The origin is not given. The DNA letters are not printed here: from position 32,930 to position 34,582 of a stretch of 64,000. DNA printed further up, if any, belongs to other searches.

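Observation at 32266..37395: Tandem paralogous HHxxxDG acyltransferases (WS/DGAT- or condensation-domain-like) in a membrane-protein cluster of an archaeon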

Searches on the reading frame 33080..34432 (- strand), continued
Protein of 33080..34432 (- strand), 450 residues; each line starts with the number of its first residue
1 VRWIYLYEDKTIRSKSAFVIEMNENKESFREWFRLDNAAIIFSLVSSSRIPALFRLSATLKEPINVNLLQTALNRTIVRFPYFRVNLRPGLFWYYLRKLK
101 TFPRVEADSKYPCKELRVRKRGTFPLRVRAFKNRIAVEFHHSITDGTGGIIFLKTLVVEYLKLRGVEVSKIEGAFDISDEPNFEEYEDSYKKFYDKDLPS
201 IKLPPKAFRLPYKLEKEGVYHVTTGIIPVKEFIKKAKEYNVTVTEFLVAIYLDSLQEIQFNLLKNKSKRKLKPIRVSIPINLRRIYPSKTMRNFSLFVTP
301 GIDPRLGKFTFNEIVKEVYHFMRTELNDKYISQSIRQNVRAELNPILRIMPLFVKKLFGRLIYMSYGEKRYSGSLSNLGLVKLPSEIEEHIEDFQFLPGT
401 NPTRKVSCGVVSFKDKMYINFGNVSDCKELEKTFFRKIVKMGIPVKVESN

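Call 57: find_encoding_contigs(protein=P0003, flank=6000, max_places=2)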
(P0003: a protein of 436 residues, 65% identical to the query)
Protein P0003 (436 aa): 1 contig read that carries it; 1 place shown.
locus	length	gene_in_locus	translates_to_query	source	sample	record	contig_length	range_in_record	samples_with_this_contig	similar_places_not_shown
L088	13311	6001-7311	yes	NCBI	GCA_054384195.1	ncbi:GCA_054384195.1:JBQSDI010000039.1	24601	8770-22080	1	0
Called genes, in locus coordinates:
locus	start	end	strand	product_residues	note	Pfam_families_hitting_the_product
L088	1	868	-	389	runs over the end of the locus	PF00890:FAD_binding_2 (weak), PF01266:DAO (weak), PF01494:FAD_binding_3, PF01946:Thi4 (weak), PF03486:HI0933_like (weak), PF05834:Lycopene_cycl, PF13450:NAD_binding_8, PF22578:GGR_cat, +4 more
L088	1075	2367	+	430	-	PF00155:Aminotran_1_2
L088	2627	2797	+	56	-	-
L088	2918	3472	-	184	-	PF02926:THUMP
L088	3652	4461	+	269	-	-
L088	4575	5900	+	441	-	-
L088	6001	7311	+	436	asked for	-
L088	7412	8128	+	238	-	PF19845:DUF6320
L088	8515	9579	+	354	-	PF00005:ABC_tran, PF13304:AAA_21 (weak)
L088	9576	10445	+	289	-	PF12679:ABC2_membrane_2, PF12730:ABC2_membrane_4 (weak), PF10920:DUF2705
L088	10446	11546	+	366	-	PF00432:Prenyltrans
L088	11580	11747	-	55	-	-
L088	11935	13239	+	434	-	PF07690:MFS_1, PF13347:MFS_2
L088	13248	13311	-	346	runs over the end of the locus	PF00685:Sulfotransfer_1, PF13469:Sulfotransfer_3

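Call 58: find_encoding_contigs(protein=P0002, flank=6000, max_places=2)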
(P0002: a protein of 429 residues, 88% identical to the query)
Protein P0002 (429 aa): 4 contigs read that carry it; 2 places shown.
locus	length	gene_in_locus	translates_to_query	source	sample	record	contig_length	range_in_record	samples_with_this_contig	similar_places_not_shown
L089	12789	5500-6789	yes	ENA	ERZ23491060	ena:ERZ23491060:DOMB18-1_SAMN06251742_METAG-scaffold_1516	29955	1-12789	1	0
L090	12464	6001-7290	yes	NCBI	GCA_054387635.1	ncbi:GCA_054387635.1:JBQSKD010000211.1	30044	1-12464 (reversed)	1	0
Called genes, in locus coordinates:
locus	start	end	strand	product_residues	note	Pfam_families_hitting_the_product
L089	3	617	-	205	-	?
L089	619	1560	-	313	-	PF00005:ABC_tran, PF13304:AAA_21 (weak)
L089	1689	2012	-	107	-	-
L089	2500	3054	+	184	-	PF02926:THUMP (weak)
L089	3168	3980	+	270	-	-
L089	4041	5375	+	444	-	-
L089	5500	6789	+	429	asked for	PF07247:AATase (faint)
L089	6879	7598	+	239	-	PF19845:DUF6320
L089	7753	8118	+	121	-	PF01248:Ribosomal_L7Ae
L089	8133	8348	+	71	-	PF01200:Ribosomal_S28e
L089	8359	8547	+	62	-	PF01246:Ribosomal_L24e, PF06467:zf-FCS (weak)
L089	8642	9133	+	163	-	PF00334:NDK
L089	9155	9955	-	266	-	PF00696:AA_kinase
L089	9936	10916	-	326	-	PF00288:GHMP_kinases_N, PF08544:GHMP_kinases_C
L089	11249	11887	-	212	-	PF00318:Ribosomal_S2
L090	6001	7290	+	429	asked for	PF07247:AATase (faint)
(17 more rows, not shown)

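Call 66: search_protein_representatives(alignment_id=A1)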
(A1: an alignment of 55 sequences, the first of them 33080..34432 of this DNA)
Query: 55 sequences, 444 profile positions. Proteins with E-value up to 0.001 (for the whole library): 4070; up to 1e-10: 2647; up to 1e-30: 1334. The best 150 are listed.
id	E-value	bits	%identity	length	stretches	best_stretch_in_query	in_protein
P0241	3.0e-168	576.8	-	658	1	24-443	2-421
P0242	4.9e-167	572.8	-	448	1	10-442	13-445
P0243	4.8e-164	563.0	-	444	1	10-444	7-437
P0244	1.3e-161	554.9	-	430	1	19-444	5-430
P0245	1.5e-161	554.8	-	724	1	24-444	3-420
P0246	1.1e-157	542.0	-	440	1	20-444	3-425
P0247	7.3e-157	539.3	-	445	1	22-441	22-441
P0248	2.4e-156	537.6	-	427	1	19-444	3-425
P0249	3.8e-156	536.9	-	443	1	17-444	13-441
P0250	9.7e-155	532.3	-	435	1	21-444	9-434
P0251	9.9e-151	519.1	-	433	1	18-444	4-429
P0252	2.2e-149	514.6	-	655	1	15-444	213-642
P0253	5.6e-149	513.3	-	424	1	22-444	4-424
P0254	1.4e-148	512.0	-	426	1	20-444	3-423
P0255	2.9e-148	510.9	-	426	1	22-444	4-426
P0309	1.6e-127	442.6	-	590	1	17-444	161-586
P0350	2.3e-117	409.2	-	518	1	18-440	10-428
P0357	1.3e-115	403.3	-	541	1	21-444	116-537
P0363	2.4e-114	399.2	-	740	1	19-444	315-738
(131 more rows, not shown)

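Call 67: search_protein_families(library=pfam, proteins=[P0241, P0245, P0252, P0309, P0357, P0363, P0350], max_evalue=0.001)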
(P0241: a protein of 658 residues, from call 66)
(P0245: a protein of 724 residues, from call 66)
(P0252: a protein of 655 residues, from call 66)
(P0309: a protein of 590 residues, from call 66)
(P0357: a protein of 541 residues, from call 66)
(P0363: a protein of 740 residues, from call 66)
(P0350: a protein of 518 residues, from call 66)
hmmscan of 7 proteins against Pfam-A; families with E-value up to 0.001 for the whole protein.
P0241 (658 aa): 1 family
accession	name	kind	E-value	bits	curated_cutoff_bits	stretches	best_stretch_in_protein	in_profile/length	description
PF19845.4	DUF6320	-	1.1e-09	38.8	29.9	1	474-658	8-186/186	Family of unknown function (DUF6320)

P0245 (724 aa): 1 family
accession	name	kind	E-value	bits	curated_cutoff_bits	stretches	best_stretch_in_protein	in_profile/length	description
PF19845.4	DUF6320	-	6.7e-11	42.8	29.9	2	484-573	7-95/186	Family of unknown function (DUF6320)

P0252 (655 aa): 3 families
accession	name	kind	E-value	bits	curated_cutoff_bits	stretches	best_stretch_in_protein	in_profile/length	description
PF13419.12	HAD_2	-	1.2e-25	91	23.8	1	11-189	3-178/178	Haloacid dehalogenase-like hydrolase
PF00702.32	Hydrolase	-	4.6e-22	79.8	26.4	1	7-182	2-190/191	haloacid dehalogenase-like hydrolase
PF12710.13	HAD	-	4e-05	24.6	27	1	10-147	2-149/189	haloacid dehalogenase-like hydrolase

P0309 (590 aa): 1 family
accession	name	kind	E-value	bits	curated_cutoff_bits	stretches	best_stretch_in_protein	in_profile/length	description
PF07247.17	AATase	-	2e-06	27.1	22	1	357-425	269-337/500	Alcohol acetyltransferase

P0357 (541 aa): 1 family
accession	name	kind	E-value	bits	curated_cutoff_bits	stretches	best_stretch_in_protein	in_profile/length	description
PF07247.17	AATase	-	0.00012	21.3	22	1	315-376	274-337/500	Alcohol acetyltransferase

P0363 (740 aa): 4 families
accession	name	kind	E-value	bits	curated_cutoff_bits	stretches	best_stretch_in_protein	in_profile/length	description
PF07859.19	Abhydrolase_3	-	2.9e-47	161.6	25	1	72-292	1-208/210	alpha/beta hydrolase fold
PF10340.15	Say1_Mug180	-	4.3e-16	59.2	21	1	65-211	116-272/374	Steryl acetyl hydrolase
PF20434.5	BD-FAE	-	8.9e-07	29.1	26.8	1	70-156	14-107/215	BD-FAE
PF12697.13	Abhydrolase_6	-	0.00072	20.7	26.3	0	72-198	1-117/217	Alpha/beta hydrolase family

P0350 (518 aa): 1 family
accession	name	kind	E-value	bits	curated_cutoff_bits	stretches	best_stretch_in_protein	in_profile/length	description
PF07247.17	AATase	-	0.00097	18.3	22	0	214-269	276-335/500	Alcohol acetyltransferase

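Call 69: list_cluster_members(proteins=[P0241, P0245, P0363, P0252, P0309, P0064, P0057])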
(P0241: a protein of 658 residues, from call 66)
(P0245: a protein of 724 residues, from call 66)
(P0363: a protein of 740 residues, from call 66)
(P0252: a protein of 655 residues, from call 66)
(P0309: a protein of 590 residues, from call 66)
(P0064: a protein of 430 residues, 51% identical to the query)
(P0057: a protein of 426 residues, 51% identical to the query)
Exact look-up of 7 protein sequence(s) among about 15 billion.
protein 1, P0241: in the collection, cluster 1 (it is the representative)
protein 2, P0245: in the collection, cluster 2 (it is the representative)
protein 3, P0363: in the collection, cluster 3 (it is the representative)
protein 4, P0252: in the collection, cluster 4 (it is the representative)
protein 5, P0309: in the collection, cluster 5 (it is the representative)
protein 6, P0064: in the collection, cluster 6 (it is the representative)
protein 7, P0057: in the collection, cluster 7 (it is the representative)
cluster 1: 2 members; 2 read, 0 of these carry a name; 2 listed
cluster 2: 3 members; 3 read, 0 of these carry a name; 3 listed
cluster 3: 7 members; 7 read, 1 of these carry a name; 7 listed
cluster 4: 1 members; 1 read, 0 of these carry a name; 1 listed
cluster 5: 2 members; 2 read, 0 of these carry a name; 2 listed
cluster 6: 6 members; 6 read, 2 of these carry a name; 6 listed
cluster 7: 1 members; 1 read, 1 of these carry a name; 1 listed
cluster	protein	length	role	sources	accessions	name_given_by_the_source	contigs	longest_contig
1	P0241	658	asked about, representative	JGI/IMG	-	-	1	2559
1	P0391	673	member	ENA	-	-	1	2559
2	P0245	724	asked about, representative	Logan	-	-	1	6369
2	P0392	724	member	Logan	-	-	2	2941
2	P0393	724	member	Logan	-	-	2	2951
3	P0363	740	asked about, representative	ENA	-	-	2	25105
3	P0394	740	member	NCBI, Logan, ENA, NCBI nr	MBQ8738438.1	MAG: alpha/beta hydrolase fold domain-containing protein [Clostridia bacterium] | alpha/beta hydrolase fold domain-containing protein [Clostridia bacterium]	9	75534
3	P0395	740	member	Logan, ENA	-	-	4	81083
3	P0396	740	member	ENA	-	-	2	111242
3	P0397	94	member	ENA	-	-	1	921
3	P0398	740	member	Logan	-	-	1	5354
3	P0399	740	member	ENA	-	-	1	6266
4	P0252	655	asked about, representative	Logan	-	-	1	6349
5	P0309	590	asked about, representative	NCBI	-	-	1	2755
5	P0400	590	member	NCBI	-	-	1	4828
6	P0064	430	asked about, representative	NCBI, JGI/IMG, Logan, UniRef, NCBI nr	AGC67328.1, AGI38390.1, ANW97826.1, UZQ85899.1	hypothetical protein Cst_c03040 [Thermoclostridium stercorarium subsp. stercorarium DSM ... | NRPS condensation-like uncharacterized protein | Alcohol acetyltransferase n=2 Tax=Thermoclostridium stercorarium TaxID=1510 ...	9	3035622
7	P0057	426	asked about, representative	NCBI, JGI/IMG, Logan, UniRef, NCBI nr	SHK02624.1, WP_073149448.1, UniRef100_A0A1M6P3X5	hypothetical protein [Paramaledivibacter caminithermalis] | hypothetical protein | Alcohol acetyltransferase n=1 Tax=Paramaledivibacter caminithermalis (strain DSM 15212 / ...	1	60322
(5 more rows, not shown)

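Call 74: find_related_loci(query=A4, collection=metagenome_contigs, flank=6000)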
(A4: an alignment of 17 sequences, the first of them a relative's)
Query A4 (425 aa) in metagenome_contigs; peptide patterns used: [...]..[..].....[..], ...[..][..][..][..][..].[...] (x = any residue, [..] = any of these).
600 stretches matched a pattern (row limit reached: there are more); 587 encode a relative of the query (tblastn E <= 1e-3); the best 80 are kept; 80 distinct loci.
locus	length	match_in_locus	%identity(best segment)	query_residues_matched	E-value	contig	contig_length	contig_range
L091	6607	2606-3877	51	1-425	4e-149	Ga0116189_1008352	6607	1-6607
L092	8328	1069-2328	53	4-424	2e-148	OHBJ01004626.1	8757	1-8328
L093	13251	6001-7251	53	1-419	2e-147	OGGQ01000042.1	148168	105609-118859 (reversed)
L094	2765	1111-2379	50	1-424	1e-154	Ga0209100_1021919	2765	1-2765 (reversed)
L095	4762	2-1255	50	6-424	2e-146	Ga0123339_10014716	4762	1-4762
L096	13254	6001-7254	51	4-422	1e-143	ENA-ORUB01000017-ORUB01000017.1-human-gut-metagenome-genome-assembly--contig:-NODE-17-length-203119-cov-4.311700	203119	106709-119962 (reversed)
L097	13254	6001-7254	51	4-422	1e-143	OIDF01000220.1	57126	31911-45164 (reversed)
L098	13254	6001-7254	51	4-422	1e-143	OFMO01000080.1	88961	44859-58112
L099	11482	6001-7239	51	9-422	2e-143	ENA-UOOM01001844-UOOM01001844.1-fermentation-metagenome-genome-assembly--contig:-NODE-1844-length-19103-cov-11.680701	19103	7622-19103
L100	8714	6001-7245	51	9-424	3e-142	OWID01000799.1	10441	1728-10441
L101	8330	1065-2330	50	4-425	8e-142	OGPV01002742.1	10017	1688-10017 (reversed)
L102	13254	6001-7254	49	1-419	2e-141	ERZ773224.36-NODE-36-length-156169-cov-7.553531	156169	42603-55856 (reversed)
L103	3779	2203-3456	52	1-419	3e-145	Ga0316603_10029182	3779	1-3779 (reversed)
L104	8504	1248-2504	49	1-420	1e-139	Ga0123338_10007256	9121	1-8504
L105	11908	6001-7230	52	9-419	3e-140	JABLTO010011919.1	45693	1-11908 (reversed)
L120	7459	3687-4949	45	3-424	3e-116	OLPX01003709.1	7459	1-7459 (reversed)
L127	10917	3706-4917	45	7-413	1e-111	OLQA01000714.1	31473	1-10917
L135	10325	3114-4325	45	7-413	6e-111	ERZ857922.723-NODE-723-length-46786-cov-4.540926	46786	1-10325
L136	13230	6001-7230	44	7-419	9e-111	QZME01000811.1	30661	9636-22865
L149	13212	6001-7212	44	7-413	4e-109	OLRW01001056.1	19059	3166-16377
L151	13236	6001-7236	43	4-417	8e-109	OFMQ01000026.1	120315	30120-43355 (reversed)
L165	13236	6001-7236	43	4-416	4e-107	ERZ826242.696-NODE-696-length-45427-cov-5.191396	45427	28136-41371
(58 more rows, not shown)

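Call 91: search_protein_families(library=pfam, proteins=[L135:5130-6155:+, L149:9412-9963:+, L127:168-1967:+, L136:3415-4602:+, L151:4261-4998:+, L165:11067-12857:+, L087:7009-7908:+, L120:6807-7316:+], max_evalue=0.0001)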
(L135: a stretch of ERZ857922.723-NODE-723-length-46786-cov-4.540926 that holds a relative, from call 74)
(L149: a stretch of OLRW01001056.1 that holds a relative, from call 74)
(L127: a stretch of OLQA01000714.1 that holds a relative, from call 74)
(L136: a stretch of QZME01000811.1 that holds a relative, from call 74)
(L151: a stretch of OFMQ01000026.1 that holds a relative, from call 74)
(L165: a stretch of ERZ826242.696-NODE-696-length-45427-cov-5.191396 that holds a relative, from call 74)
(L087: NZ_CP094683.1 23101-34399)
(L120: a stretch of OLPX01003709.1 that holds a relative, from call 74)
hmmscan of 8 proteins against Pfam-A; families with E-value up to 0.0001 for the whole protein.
L135:5130-6155:+ (341 aa): 1 family
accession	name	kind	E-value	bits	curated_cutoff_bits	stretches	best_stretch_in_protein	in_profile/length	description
PF01841.26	Transglut_core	-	4.8e-06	27.2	23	1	97-197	5-107/108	Transglutaminase-like superfamily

L149:9412-9963:+ (183 aa): 2 families
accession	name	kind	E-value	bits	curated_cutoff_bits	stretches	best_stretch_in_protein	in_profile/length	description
PF01569.27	PAP2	-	1.7e-24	86.5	27.2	1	52-165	3-126/130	PAP2 superfamily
PF14378.12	PAP2_3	-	8.4e-07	29.4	27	1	84-157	120-188/190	PAP2 superfamily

L127:168-1967:+ (599 aa): 2 families
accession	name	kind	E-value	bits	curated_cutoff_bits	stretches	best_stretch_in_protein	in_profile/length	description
PF07929.16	PRiA4_ORF3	-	1.8e-11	44.5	26.6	1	46-173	2-125/173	Plasmid pRiA4b ORF-3-like protein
PF02810.21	SEC-C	-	2.8e-09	37.1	20.4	1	580-597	2-19/19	SEC-C motif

L136:3415-4602:+ (395 aa): 1 family
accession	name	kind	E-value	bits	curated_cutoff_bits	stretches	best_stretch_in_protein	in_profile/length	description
PF07695.17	7TMR-DISM_7TM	-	1.8e-09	38.3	29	1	161-355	3-198/205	7TM diverse intracellular signalling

L151:4261-4998:+ (245 aa): 1 family
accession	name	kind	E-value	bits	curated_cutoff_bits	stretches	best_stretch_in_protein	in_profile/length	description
PF06161.16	DUF975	-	1.2e-22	81.4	34.8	1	147-231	153-236/243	Protein of unknown function (DUF975)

L165:11067-12857:+ (596 aa): 5 families
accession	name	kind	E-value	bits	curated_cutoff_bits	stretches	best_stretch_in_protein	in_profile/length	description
PF00005.33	ABC_tran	-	5.4e-33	114.9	25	1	367-516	1-137/137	ABC transporter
PF00664.28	ABC_membrane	-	9.4e-22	78.4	28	1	29-297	4-269/274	ABC transporter transmembrane region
PF02463.25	SMC_N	-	4.6e-06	26.6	40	1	444-558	110-211/220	RecF/RecN/SMC N terminal domain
PF00004.35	AAA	-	2.8e-05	25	21.2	0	381-552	2-117/131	ATPase family associated with various cellular activities (AAA)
PF00270.35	DEAD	-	4.4e-05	23.7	26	0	376-539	13-153/167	DEAD/DEAH box helicase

L087:7009-7908:+ (299 aa): 2 families
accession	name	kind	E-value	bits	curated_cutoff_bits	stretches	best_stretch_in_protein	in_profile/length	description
PF00781.29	DAGK_cat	-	8.9e-31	106.5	23.6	1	3-125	1-124/125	Diacylglycerol kinase catalytic domain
PF19279.4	YegS_C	-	3.3e-12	46.9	27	1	147-278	14-145/158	YegS C-terminal NAD kinase beta sandwich-like domain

L120:6807-7316:+ (169 aa): 1 family
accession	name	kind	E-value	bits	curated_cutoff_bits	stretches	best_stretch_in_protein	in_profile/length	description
PF02559.22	CarD_TRCF_RID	-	1e-12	48.3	23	1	2-62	1-56/57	CarD-like/TRCF RID domain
